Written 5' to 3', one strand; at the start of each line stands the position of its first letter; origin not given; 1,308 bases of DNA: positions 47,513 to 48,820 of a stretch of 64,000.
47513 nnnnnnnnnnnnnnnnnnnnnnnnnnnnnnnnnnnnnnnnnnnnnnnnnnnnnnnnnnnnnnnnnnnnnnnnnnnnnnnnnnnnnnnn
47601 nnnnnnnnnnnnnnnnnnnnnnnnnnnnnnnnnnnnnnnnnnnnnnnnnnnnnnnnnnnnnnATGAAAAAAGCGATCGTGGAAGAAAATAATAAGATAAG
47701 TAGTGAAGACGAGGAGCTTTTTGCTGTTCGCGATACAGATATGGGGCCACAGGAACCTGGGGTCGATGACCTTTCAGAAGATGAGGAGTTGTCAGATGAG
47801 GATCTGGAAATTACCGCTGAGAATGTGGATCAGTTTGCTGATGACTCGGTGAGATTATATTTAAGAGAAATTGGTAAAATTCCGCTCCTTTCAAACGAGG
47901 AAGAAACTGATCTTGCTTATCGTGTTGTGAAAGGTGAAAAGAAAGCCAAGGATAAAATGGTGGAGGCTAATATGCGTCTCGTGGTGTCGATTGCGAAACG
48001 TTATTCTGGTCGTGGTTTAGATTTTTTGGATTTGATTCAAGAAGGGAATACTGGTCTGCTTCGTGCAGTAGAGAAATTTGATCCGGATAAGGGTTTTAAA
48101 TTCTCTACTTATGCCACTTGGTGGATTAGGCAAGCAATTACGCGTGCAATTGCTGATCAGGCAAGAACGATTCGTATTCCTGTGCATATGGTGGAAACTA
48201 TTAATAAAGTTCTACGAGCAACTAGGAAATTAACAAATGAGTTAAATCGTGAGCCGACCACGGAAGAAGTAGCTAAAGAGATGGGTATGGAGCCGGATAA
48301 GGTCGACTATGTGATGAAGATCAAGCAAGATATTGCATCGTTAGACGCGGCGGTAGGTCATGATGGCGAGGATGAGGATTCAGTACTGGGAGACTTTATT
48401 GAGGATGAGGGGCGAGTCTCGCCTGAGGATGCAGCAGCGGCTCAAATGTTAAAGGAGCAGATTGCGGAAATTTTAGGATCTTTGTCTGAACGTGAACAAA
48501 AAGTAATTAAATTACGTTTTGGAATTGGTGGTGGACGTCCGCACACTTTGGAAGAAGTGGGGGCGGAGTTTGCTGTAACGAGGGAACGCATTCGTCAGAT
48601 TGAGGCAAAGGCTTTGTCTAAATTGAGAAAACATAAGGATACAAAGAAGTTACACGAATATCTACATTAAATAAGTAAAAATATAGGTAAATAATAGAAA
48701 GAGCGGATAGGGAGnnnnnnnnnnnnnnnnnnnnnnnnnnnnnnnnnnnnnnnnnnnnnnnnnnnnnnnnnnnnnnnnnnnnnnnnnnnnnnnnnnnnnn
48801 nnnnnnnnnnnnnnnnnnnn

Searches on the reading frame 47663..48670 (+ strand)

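Call 86: search_protein_families(library=padloc, proteins=[window:47663-48670:+], max_evalue=1e-8)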
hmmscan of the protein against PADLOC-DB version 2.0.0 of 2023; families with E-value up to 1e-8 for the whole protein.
window:47663-48670:+ (335 aa): 1 family
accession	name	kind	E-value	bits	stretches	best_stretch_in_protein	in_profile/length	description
PDLC02203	MzaA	-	3.2e-65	218.7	1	86-333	421-667/683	-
